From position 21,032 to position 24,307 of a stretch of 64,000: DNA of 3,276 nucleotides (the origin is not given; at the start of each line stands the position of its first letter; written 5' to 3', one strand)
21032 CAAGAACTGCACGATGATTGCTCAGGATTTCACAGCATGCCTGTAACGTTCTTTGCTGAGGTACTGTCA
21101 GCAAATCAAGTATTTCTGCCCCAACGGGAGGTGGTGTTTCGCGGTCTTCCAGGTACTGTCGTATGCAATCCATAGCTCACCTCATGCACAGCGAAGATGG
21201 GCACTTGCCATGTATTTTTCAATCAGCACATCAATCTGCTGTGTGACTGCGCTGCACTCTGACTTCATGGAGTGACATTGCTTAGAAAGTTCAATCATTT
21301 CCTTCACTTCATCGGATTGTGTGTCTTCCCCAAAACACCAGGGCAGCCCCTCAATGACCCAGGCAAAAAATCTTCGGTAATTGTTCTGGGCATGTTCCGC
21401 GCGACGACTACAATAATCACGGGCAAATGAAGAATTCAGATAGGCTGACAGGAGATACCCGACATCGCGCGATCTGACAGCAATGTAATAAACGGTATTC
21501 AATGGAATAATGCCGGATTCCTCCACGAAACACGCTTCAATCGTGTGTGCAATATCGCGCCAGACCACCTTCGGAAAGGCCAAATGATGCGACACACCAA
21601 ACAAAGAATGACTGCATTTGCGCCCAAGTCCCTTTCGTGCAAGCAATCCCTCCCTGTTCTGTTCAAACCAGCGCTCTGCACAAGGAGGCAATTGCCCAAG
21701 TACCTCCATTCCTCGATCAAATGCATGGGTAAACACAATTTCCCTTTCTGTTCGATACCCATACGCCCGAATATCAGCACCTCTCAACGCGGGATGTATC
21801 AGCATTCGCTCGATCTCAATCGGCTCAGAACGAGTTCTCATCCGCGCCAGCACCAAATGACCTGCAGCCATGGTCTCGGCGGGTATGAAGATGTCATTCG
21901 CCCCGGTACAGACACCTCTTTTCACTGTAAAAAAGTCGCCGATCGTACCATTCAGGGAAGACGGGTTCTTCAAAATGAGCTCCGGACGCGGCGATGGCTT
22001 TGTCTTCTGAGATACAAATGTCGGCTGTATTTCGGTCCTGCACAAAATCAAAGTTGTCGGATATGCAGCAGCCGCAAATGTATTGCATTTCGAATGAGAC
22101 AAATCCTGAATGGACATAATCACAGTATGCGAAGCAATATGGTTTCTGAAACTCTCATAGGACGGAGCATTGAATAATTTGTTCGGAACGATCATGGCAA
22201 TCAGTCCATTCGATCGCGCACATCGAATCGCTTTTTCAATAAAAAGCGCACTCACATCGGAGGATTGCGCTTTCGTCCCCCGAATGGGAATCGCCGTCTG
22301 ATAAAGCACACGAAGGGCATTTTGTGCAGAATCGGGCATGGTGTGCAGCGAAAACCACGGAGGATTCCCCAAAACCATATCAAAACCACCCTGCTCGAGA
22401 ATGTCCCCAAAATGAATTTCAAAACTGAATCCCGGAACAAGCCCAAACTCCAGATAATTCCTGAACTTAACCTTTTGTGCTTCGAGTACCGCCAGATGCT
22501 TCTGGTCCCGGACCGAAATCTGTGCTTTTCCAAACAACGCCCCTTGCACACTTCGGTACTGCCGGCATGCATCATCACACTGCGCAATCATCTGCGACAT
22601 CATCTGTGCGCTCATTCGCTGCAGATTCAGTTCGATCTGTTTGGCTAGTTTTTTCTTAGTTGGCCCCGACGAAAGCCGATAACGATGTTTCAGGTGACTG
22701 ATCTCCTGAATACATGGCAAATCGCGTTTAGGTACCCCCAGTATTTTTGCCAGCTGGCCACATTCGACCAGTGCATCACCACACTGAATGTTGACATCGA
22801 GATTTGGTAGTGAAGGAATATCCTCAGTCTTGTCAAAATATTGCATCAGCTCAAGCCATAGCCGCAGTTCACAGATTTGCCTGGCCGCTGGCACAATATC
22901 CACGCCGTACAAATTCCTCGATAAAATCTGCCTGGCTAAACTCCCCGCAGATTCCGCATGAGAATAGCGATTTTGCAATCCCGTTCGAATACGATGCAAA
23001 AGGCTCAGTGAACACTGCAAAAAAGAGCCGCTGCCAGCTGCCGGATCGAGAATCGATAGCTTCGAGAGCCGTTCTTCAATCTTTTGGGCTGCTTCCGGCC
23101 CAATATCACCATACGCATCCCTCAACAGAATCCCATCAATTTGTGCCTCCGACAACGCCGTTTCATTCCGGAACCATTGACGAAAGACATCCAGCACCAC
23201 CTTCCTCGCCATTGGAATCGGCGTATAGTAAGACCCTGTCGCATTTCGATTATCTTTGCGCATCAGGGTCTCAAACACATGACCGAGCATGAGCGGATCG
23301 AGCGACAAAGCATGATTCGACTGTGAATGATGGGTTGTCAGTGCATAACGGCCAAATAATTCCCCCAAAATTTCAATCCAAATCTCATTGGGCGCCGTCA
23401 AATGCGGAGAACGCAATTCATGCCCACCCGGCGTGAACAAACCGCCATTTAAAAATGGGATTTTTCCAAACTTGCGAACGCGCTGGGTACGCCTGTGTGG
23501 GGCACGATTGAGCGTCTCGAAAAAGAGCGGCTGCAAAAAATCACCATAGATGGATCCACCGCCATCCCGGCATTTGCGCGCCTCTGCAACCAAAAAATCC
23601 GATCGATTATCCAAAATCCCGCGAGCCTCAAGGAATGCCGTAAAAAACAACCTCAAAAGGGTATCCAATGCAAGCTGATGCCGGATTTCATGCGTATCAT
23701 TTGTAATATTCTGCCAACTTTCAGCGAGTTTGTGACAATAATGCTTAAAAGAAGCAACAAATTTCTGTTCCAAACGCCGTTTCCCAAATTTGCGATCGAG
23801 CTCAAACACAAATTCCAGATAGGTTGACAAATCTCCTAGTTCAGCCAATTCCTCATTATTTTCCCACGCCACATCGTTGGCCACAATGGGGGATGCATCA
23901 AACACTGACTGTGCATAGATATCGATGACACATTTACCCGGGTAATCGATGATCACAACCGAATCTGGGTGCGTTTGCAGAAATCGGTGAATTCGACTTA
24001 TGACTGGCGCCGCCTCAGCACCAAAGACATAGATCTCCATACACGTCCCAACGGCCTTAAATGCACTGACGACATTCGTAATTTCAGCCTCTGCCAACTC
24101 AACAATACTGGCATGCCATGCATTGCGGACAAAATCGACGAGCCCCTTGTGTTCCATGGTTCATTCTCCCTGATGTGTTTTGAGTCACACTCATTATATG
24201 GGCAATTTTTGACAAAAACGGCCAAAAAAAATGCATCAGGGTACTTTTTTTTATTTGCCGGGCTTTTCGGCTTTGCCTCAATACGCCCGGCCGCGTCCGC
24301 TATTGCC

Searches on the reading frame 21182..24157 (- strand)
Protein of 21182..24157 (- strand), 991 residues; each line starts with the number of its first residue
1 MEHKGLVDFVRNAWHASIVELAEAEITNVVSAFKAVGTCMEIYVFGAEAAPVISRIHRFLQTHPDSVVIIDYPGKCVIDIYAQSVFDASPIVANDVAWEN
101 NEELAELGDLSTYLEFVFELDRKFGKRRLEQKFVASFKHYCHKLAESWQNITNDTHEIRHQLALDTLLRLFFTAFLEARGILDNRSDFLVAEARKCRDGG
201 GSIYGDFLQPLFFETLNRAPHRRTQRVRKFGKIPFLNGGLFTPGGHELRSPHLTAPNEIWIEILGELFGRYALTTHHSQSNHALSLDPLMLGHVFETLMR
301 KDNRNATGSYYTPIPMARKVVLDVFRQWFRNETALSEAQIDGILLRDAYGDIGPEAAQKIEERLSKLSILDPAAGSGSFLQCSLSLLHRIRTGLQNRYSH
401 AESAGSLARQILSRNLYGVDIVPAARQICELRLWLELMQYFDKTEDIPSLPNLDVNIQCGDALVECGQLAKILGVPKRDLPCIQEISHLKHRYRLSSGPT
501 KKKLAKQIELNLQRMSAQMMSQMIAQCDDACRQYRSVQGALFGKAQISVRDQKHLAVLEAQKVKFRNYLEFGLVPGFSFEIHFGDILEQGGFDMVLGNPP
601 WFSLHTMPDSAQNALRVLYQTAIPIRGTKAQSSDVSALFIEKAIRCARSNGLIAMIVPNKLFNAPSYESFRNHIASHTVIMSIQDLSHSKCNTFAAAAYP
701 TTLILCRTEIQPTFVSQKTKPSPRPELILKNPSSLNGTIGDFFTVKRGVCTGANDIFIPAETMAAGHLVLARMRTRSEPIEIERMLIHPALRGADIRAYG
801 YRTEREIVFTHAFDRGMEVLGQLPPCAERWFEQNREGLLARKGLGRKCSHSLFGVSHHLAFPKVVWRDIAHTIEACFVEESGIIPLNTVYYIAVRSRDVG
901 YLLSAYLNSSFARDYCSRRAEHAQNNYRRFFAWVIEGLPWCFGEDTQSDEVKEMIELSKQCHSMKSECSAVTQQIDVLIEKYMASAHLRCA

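Call 15: search_protein_families(library=pfam, proteins=[window:21182-24157:-])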
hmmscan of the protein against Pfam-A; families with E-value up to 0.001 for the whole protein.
window:21182-24157:- (991 aa): 6 families
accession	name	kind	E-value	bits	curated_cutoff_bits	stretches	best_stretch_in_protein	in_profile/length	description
PF07669.17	Eco57I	-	6e-24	85.5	25.3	1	415-690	2-169/171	Eco57I restriction-modification methylase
PF20473.4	MmeI_Mtase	-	3.4e-09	36.7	27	1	358-444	12-93/259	MmeI, DNA-methyltransferase domain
PF02384.22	N6_Mtase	-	5.9e-09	36.1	20.4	0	364-436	45-100/311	N-6 DNA Methylase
PF25120.1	DUF7814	-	0.00029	21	27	1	206-247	120-162/228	Domain of unknown function (DUF7814)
PF20465.4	MmeI_hel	-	0.00068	20.8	27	0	167-241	7-75/75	MmeI, helicase spacer domain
PF12950.13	TaqI_C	-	0.0008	20.1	26.5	0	789-939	2-117/118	TaqI-like C-terminal specificity domain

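Call 58: find_homologous_proteins(query=window:21182-24157:-, max_evalue=1e-30)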
Query window:21182-24157:- (991 aa): 1671 proteins with E <= 1e-30 among 8000 candidates; the best 120 are listed.
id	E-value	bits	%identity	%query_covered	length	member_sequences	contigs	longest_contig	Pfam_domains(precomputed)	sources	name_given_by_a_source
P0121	0.0e+0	2286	99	100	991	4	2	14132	PF02384.23,PF07669.18,PF20473.5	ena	-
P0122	0.0e+0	1964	85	100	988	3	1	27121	PF02384.23,PF07669.18,PF20473.5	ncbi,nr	ncbi:MAG: Eco57I restriction-modification methylase domain-containing protein [Proteobacteria bacter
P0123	0.0e+0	1046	48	100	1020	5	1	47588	PF02384.23,PF07669.18,PF12950.14,PF20473.5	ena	-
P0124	3.1e-293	993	47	98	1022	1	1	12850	PF25120.2,PF02384.23,PF07669.18,PF20473.5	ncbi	-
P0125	7.7e-288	976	47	95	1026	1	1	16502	PF25120.2,PF02384.23,PF07669.18,PF12950.14,PF20473.5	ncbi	-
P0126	3.3e-285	967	45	98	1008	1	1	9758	PF02384.23,PF07669.18,PF20473.5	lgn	-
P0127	6.2e-274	930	46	96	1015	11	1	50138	PF02384.23,PF07669.18,PF20473.5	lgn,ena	-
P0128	2.3e-268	911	45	97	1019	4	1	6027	PF02384.23,PF07669.18,PF20473.5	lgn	-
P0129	1.0e-267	909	45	99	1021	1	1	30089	PF25120.2,PF07669.18,PF20473.5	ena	-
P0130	1.5e-263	895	45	97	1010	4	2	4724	PF02384.23,PF07669.18,PF20473.5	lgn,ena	-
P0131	6.4e-261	886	44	99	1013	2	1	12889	PF25120.2,PF02384.23,PF07669.18,PF12950.14,PF20473.5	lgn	-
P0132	1.0e-245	836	43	96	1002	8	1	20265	PF25120.2,PF02384.23,PF07669.18,PF12950.14,PF20473.5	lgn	-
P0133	4.5e-242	824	43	94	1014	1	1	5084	PF25120.2,PF02384.23,PF07669.18,PF20473.5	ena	-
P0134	7.1e-242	823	42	92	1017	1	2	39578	PF25120.2,PF02384.23,PF07669.18,PF12950.14,PF20473.5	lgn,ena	-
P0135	2.6e-238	812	41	97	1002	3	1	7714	PF25120.2,PF02384.23,PF07669.18,PF12950.14,PF20473.5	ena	-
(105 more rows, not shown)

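Call 59: find_encoding_contigs(protein=P0122, flank=10000, max_places=2)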
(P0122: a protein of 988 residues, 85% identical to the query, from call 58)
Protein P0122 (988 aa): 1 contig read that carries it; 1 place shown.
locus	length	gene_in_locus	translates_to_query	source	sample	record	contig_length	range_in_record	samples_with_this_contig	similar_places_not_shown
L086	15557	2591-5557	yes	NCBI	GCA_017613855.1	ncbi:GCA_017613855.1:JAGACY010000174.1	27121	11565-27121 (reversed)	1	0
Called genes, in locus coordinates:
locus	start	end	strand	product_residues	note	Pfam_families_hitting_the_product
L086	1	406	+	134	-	PF02666:PS_Dcarbxylase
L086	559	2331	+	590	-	PF02353:CMAS (weak), PF01209:Ubie_methyltran, PF13489:Methyltransf_23, PF08241:Methyltransf_11, PF08242:Methyltransf_12 (weak), PF13649:Methyltransf_25, PF13847:Methyltransf_31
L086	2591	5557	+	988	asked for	PF02384:N6_Mtase (faint), PF20473:MmeI_Mtase, PF07669:Eco57I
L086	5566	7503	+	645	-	PF00270:DEAD (faint), PF04851:ResIII (weak), PF00176:SNF2-rel_dom, PF00271:Helicase_C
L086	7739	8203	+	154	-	PF02021:UPF0102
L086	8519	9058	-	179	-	-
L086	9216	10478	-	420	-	-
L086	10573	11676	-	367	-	-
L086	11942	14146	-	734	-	PF00069:Pkinase, PF07714:PK_Tyr_Ser-Thr, PF08308:PEGA (faint)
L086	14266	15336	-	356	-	PF00069:Pkinase, PF07714:PK_Tyr_Ser-Thr, PF03109:ABC1 (faint)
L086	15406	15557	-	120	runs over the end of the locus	PF00072:Response_reg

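Call 60: find_encoding_contigs(protein=P0123, flank=10000, max_places=2)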
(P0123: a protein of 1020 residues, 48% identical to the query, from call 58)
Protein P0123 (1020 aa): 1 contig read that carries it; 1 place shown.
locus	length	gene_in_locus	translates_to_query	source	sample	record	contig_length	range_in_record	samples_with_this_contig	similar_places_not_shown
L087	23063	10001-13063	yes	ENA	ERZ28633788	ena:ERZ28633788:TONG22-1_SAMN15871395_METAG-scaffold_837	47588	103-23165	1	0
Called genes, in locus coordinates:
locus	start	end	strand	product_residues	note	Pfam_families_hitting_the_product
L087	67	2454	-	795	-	-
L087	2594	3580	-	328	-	-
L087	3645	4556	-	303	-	PF13646:HEAT_2 (weak)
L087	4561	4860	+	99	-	-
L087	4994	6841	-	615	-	-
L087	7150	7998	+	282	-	PF02666:PS_Dcarbxylase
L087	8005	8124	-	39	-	-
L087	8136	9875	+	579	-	-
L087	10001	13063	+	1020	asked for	PF02384:N6_Mtase (faint), PF20473:MmeI_Mtase (weak), PF07669:Eco57I, PF12950:TaqI_C (weak)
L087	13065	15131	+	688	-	PF04851:ResIII (faint), PF09848:SLFN-g3_helicase (weak), PF00176:SNF2-rel_dom (weak), PF00271:Helicase_C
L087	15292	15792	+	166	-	PF02021:UPF0102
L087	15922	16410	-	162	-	-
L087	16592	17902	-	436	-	-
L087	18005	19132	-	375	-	-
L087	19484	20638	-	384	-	PF00089:Trypsin, PF13365:Trypsin_2, PF17820:PDZ_6 (faint), PF13180:PDZ_2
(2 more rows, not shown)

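Call 61: find_encoding_contigs(protein=P0127, flank=10000, max_places=2)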
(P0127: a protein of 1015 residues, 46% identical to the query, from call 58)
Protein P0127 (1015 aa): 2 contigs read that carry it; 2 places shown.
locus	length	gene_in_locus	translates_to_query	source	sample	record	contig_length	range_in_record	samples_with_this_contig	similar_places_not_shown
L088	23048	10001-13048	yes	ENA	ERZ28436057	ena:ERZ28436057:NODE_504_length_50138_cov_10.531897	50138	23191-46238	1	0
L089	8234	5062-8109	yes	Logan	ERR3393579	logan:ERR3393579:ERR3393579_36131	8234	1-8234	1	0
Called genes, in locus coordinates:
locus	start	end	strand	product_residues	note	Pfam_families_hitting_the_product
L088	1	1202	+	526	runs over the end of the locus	-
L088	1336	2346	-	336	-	-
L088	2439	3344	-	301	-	PF13646:HEAT_2 (faint)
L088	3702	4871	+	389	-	PF13439:Glyco_transf_4 (weak), PF00534:Glycos_transf_1, PF13692:Glyco_trans_1_4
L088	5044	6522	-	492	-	PF01209:Ubie_methyltran, PF02353:CMAS (weak), PF05175:MTS (faint), PF13489:Methyltransf_23, PF08241:Methyltransf_11, PF08242:Methyltransf_12 (weak), PF13649:Methyltransf_25, PF13847:Methyltransf_31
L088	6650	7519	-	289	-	PF02666:PS_Dcarbxylase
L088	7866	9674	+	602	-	-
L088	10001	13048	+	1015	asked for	PF02384:N6_Mtase (faint), PF20473:MmeI_Mtase (weak), PF07669:Eco57I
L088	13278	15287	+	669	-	PF04851:ResIII (faint), PF00176:SNF2-rel_dom (weak), PF00271:Helicase_C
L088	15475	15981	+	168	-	PF02021:UPF0102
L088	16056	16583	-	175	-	-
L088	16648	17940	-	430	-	-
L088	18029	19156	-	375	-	-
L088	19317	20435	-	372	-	PF01098:FTSW_RODA_SPOVE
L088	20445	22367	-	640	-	PF03717:PBP_dimer, PF00905:Transpeptidase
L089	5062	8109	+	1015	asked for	PF02384:N6_Mtase (faint), PF20473:MmeI_Mtase (weak), PF07669:Eco57I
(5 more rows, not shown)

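Call 68: search_protein_families(library=padloc, proteins=[window:21182-24157:-], max_evalue=0.001)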
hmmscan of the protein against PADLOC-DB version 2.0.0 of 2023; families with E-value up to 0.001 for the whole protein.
window:21182-24157:- (991 aa): 59 families (the best 25 are shown)
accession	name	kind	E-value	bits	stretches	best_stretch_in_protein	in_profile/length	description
PDLC03601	REase_MTase_IIG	-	5.3e-39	131.8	2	166-705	243-777/1110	Type IIG restriction enzyme-methyltransferase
PDLC03612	REase_MTase_IIG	-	8.8e-38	128.1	3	483-704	695-910/1247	Type IIG restriction enzyme-methyltransferase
PDLC03604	REase_MTase_IIG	-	5.2e-28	95.6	2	576-708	519-648/1011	Type IIG restriction enzyme-methyltransferase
PDLC03596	REase_MTase_IIG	-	5.9e-28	95.4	2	356-467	531-643/1148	Type IIG restriction enzyme-methyltransferase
PDLC03628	REase_MTase_IIG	-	5.7e-23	79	2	115-313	147-343/1100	Type IIG restriction enzyme-methyltransferase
PDLC03598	REase_MTase_IIG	-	1.8e-20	70.5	1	92-446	116-445/912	Type IIG restriction enzyme-methyltransferase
PDLC02643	DrmMI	-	5.1e-20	69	1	408-679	667-955/1347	DrmMI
PDLC03630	REase_MTase_IIG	-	2e-19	67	2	589-705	603-725/1100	Type IIG restriction enzyme-methyltransferase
PDLC03335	MTase_II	-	4.6e-19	66.5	1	553-709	156-306/607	Type II methyltransferase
PDLC03627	REase_MTase_IIG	-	2.8e-18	63.1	1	285-466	327-514/1136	Type IIG restriction enzyme-methyltransferase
PDLC03609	REase_MTase_IIG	-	3e-18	63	2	363-468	433-536/1066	Type IIG restriction enzyme-methyltransferase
PDLC03348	MTase_II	-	4.8e-17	59.7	1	588-710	343-455/727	Type II methyltransferase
PDLC03226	MTase_II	-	5.8e-16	56.2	2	737-981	326-570/579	Type II methyltransferase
PDLC02521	PglX|PglXI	-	9.1e-16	55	1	362-708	304-589/1174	PglX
PDLC03629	REase_MTase_IIG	-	2.5e-15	53.4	1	303-464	377-534/1182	Type IIG restriction enzyme-methyltransferase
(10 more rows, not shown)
